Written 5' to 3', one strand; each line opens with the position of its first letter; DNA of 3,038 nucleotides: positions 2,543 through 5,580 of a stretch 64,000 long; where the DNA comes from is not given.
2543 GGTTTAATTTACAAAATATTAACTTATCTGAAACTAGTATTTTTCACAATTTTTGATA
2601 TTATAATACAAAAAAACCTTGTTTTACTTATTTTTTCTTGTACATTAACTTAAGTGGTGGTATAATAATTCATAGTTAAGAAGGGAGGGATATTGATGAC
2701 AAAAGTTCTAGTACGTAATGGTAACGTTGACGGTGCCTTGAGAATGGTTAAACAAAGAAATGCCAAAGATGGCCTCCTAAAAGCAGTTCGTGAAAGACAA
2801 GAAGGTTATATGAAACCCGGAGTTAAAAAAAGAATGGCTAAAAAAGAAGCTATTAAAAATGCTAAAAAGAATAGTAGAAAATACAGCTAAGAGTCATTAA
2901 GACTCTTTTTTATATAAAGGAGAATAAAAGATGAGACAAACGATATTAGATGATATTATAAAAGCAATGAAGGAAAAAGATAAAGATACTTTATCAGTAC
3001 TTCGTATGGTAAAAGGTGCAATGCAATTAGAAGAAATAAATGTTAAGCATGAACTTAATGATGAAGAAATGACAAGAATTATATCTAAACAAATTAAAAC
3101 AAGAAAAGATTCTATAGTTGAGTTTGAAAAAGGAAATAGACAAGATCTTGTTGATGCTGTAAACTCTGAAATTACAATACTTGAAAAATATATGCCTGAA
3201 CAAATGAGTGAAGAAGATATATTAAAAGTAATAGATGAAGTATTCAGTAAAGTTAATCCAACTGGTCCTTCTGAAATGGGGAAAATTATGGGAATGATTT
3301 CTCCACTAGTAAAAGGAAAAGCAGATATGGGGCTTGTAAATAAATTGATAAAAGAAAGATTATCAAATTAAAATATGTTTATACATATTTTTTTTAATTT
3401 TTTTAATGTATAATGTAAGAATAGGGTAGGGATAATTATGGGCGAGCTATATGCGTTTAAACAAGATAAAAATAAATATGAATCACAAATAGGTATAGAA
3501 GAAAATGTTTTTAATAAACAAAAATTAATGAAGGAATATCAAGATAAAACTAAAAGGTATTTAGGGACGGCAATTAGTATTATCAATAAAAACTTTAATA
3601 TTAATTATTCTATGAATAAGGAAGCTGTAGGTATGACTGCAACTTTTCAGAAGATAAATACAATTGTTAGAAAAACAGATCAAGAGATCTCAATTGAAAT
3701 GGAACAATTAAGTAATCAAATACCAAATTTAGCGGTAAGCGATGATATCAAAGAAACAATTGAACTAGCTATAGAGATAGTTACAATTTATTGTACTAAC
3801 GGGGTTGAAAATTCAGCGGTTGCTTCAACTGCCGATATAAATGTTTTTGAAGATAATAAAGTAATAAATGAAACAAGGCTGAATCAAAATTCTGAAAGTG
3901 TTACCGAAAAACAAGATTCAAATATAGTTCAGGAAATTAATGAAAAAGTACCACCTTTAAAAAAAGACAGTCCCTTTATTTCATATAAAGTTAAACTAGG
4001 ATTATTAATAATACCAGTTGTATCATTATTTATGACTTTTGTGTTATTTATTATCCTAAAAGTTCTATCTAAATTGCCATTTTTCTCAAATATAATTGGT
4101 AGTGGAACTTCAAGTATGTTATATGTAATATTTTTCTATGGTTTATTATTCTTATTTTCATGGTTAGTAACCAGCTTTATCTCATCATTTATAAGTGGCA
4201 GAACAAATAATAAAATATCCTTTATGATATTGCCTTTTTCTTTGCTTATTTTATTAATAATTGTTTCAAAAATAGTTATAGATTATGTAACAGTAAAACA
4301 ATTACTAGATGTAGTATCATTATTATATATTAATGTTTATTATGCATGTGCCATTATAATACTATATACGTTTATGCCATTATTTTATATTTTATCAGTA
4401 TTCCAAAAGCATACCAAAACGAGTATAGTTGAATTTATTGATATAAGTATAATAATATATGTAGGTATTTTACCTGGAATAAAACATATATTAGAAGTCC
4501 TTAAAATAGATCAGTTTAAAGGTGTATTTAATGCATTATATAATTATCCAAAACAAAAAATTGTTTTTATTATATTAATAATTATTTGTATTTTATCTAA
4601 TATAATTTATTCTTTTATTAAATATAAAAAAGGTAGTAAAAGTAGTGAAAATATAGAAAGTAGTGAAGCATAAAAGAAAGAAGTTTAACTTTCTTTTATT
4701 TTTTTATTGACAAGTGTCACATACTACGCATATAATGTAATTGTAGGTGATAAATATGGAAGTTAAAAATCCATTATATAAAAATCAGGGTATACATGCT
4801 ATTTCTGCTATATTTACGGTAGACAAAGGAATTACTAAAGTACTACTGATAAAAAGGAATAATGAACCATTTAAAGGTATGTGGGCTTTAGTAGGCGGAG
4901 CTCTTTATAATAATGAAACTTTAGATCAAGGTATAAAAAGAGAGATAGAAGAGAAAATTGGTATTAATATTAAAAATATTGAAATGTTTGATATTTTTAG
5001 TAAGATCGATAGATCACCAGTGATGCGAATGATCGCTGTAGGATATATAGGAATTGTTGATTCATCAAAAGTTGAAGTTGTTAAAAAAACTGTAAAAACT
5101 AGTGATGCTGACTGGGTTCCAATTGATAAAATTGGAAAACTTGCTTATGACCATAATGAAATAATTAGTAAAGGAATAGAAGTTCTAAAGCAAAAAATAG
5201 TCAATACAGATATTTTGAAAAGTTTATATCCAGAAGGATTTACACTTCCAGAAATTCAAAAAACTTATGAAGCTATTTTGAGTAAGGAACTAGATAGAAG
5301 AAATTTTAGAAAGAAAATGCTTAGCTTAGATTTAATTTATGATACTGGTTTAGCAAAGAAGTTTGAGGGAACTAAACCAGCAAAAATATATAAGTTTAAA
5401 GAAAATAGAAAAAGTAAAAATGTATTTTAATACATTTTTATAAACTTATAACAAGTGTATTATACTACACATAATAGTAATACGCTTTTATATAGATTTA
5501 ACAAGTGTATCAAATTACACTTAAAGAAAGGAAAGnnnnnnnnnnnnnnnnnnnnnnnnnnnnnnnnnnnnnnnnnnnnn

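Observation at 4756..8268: Candidate NAD/nucleotide-related accessory cluster: Nudix-NrtR-like, two small unknowns, histidine phosphatase, AAA_28-CYTH ATPase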

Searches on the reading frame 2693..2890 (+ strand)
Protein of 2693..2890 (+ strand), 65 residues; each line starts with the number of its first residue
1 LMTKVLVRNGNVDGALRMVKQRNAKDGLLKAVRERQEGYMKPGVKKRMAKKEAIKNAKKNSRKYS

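Call 3: search_protein_families(library=pfam, proteins=[window:2693-2890:+], max_evalue=0.1)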
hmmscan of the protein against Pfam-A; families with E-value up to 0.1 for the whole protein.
window:2693-2890:+ (65 aa): 1 family
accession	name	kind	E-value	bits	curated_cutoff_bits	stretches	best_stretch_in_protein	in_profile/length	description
PF01165.25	Ribosomal_S21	-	2.7e-11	43.4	27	1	5-56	2-53/55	Ribosomal protein S21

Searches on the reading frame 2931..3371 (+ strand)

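Call 3: search_protein_families(library=pfam, proteins=[window:2931-3371:+], max_evalue=0.1)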
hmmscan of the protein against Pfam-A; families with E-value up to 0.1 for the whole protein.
window:2931-3371:+ (146 aa): 2 families
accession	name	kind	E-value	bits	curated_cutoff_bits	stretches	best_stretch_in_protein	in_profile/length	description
PF09424.15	YqeY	-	2.8e-48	164.1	27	1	3-144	2-143/143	Yqey-like protein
PF02637.23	GatB_Yqey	-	0.00057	20.2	27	1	83-144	79-148/148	GatB domain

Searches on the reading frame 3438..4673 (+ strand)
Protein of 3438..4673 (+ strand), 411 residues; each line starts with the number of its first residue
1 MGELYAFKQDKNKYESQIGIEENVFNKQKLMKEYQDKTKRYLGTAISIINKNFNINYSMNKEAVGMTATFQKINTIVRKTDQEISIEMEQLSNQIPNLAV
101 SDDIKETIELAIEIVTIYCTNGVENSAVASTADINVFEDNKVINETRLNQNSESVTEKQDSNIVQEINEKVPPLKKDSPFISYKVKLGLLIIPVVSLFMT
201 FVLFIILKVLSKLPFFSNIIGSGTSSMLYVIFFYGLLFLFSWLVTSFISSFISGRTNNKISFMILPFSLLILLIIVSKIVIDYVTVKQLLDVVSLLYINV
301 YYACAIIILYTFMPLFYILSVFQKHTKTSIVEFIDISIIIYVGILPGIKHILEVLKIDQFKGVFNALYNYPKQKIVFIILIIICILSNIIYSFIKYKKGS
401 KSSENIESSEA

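Call 3: search_protein_families(library=pfam, proteins=[window:3438-4673:+], max_evalue=0.1)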
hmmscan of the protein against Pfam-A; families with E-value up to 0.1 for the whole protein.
window:3438-4673:+ (411 aa): 2 families
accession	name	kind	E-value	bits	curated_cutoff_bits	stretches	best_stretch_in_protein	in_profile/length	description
PF09843.14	DUF2070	-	0.076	11.8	30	0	195-396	16-174/561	Predicted membrane protein (DUF2070)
PF23323.1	Spectrin_6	-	0.094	13.6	27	0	1-80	13-92/110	Kalirin-like, spectrin repeats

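Call 4: search_protein_families(library=ncbifam, proteins=[window:3438-4673:+], max_evalue=0.1)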
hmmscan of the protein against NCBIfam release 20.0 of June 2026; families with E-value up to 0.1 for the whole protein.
window:3438-4673:+ (411 aa): 0 families

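Call 23: search_protein_families(library=padloc, proteins=[window:3438-4673:+], max_evalue=0.01)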
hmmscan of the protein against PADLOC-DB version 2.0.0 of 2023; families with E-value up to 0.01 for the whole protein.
window:3438-4673:+ (411 aa): 0 families

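Call 24: search_protein_families(library=phrogs, proteins=[window:3438-4673:+], max_evalue=0.01)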
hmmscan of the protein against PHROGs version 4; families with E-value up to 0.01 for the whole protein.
window:3438-4673:+ (411 aa): 0 families

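Call 99: search_protein_families(library=pfam, proteins=[window:3438-4673:+], max_evalue=0.001)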
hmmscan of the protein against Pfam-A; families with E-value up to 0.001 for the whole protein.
window:3438-4673:+ (411 aa): 0 families

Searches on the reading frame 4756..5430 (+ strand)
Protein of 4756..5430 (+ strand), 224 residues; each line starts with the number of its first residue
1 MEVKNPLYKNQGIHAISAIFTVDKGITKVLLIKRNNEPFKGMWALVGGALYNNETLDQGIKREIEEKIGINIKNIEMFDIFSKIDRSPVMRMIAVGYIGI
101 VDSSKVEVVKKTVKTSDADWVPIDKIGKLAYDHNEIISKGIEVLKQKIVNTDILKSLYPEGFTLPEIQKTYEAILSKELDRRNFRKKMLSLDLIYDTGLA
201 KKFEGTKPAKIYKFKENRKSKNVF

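Call 3: search_protein_families(library=pfam, proteins=[window:4756-5430:+], max_evalue=0.1)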
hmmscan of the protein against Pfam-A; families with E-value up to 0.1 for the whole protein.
window:4756-5430:+ (224 aa): 6 families
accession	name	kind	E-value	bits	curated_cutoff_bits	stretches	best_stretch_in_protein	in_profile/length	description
PF21906.2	NrtR_WHD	-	3e-20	72.6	27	1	157-214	4-61/61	NrtR DNA-binding winged helix domain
PF00293.34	NUDIX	-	1.6e-14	54.5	21.1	1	17-135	7-129/134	NUDIX domain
PF19368.5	AraR_C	-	8.4e-08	32.8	23.8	1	157-216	8-68/82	AraR C-terminal winged HTH domain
PF14815.12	NUDIX_4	-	0.0056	16.9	35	1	27-129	10-101/113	NUDIX domain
PF22327.2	Nudt16-like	-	0.019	15.3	27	1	39-115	31-109/161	U8 snoRNA-decapping enzyme-like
PF13869.12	NUDIX_2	-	0.022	14.6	27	1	8-74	37-101/188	Nucleotide hydrolase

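Call 4: search_protein_families(library=ncbifam, proteins=[window:4756-5430:+], max_evalue=0.1)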
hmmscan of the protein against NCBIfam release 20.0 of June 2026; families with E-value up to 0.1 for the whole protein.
window:4756-5430:+ (224 aa): 20 families
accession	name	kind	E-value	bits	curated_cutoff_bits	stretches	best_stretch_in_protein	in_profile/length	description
NF050029.2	TransRepNtr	equivalog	1.8e-35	122.6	400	1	17-215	26-226/245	ADPR responsive transcriptional repressor NtrR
NF003786.0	PRK05379.1-2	equivalog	1.5e-08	34.3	397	1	28-139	230-350/354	bifunctional nicotinamide-nucleotide adenylyltransferase/Nudix hydroxylase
NF003787.0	PRK05379.1-4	equivalog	1.7e-08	33.8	449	1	27-129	219-327/346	bifunctional nicotinamide-nucleotide adenylyltransferase/Nudix hydroxylase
NF001299.0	PRK00241.1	equivalog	7.1e-08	32.2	158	1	18-130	138-242/263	NAD(+) diphosphatase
NF003788.0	PRK05379.1-5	equivalog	8.8e-08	31.8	354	1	27-126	224-329/351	bifunctional nicotinamide-nucleotide adenylyltransferase/Nudix hydroxylase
TIGR00586.1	mutt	equivalog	1.9e-07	31.1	97.9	1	28-128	18-113/129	8-oxo-dGTP diphosphatase MutT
NF003785.0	PRK05379.1-1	equivalog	2.8e-07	30.1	418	1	27-132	214-326/347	bifunctional nicotinamide-nucleotide adenylyltransferase/Nudix hydroxylase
NF006530.0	PRK08999.1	equivalog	3.2e-07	29.7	245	1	13-77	6-69/315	Nudix family hydrolase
NF006961.0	PRK09438.1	equivalog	1.1e-06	28.2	103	1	26-80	19-73/151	dihydroneopterin triphosphate diphosphatase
NF011963.0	PRK15434.1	subfamily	1.8e-06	27.7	146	1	16-73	18-75/159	GDP-mannose mannosyl hydrolase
NF003791.0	PRK05379.2-3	equivalog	4e-06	26.2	409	1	27-124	213-316/340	bifunctional nicotinamide-nucleotide adenylyltransferase/Nudix hydroxylase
NF003790.0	PRK05379.2-2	equivalog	1.3e-05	24.4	403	1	24-125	225-331/354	bifunctional nicotinamide mononucleotide adenylyltransferase/ADP-ribose pyrophosphatase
NF008044.0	PRK10776.1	equivalog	2.1e-05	24.4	148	1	32-81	21-71/130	8-oxo-dGTP diphosphatase MutT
NF007834.0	PRK10546.1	equivalog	3.9e-05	23.5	156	1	13-73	4-62/135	pyrimidine (deoxy)nucleoside triphosphate diphosphatase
NF012016.0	PRK15472.1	equivalog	7.9e-05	22.4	95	1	34-73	24-63/141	nucleoside triphosphatase NudI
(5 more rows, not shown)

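Call 23: search_protein_families(library=padloc, proteins=[window:4756-5430:+], max_evalue=0.01)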
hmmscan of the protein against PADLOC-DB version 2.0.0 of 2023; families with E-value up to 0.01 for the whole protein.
window:4756-5430:+ (224 aa): 1 family
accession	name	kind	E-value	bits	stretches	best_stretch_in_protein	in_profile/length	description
PDLC04899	PDC-S07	-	1.6e-09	35.5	1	13-129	7-115/135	-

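Call 24: search_protein_families(library=phrogs, proteins=[window:4756-5430:+], max_evalue=0.01)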
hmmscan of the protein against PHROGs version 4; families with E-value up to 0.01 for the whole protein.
window:4756-5430:+ (224 aa): 4 families
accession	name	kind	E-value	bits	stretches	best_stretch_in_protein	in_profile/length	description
phrog_1198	-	other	3.1e-25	90.4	1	27-215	49-247/253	MutT/NUDIX hydrolase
phrog_10313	-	other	2.2e-07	31.7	1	18-154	17-150/159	nudix hydrolase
phrog_19657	-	other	0.00032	21.7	1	35-86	53-104/176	nudix hydrolase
phrog_395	-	other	0.00035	21.5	1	27-139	248-369/373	cytidyltransferase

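Call 37: search_solved_structures(query=window:4756-5430:+, max_evalue=0.001, show_alignments=2)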
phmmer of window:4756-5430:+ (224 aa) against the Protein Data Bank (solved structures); distinct sequences matched with E-value up to 0.001: 15.
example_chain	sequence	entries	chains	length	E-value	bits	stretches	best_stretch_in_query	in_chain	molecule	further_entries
5bs6_A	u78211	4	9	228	6.2e-35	124.4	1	18-217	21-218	transcriptional regulator AraR | transcriptional factor AraR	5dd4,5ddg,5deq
3gz5_A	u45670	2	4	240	7.5e-25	91.4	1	8-218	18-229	MutT/nudix family protein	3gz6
2fml_A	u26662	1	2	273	2.7e-17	66.7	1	23-105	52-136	MutT/nudix family protein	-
7q91_A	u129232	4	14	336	1.9e-11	47.7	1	125-217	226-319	NADQ transcription factor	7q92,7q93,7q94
3gz8_A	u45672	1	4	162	7.3e-11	45.7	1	8-148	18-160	MutT/nudix family protein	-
3cng_A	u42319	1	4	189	6e-07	32.9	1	25-90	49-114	NUDIX hydrolase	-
4dyw_A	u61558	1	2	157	8.7e-07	32.4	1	28-124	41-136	MutT/NUDIX family protein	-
2yyh_A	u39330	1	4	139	1.1e-06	32.1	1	27-138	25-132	8-OXO-dGTPase domain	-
3i9x_A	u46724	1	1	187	4.4e-06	30.1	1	39-149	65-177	mutT/nudix family protein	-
3id9_A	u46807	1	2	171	3.7e-05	27.1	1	27-93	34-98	MutT/NUDIX family protein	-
2qjt_B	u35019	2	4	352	9.7e-05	25.7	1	28-77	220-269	Nicotinamide-nucleotide adenylyltransferase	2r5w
4v14_A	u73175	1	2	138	0.00029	24.1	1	12-82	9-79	MUTATOR MUTT PROTEIN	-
3fk9_A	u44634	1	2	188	0.00031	24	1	29-84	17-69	Mutator MutT protein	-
4zb3_A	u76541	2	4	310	0.00046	23.5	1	14-128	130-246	Nudix hydrolase 7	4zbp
3grn_A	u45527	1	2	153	0.00059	23.1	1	15-126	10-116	MutT related protein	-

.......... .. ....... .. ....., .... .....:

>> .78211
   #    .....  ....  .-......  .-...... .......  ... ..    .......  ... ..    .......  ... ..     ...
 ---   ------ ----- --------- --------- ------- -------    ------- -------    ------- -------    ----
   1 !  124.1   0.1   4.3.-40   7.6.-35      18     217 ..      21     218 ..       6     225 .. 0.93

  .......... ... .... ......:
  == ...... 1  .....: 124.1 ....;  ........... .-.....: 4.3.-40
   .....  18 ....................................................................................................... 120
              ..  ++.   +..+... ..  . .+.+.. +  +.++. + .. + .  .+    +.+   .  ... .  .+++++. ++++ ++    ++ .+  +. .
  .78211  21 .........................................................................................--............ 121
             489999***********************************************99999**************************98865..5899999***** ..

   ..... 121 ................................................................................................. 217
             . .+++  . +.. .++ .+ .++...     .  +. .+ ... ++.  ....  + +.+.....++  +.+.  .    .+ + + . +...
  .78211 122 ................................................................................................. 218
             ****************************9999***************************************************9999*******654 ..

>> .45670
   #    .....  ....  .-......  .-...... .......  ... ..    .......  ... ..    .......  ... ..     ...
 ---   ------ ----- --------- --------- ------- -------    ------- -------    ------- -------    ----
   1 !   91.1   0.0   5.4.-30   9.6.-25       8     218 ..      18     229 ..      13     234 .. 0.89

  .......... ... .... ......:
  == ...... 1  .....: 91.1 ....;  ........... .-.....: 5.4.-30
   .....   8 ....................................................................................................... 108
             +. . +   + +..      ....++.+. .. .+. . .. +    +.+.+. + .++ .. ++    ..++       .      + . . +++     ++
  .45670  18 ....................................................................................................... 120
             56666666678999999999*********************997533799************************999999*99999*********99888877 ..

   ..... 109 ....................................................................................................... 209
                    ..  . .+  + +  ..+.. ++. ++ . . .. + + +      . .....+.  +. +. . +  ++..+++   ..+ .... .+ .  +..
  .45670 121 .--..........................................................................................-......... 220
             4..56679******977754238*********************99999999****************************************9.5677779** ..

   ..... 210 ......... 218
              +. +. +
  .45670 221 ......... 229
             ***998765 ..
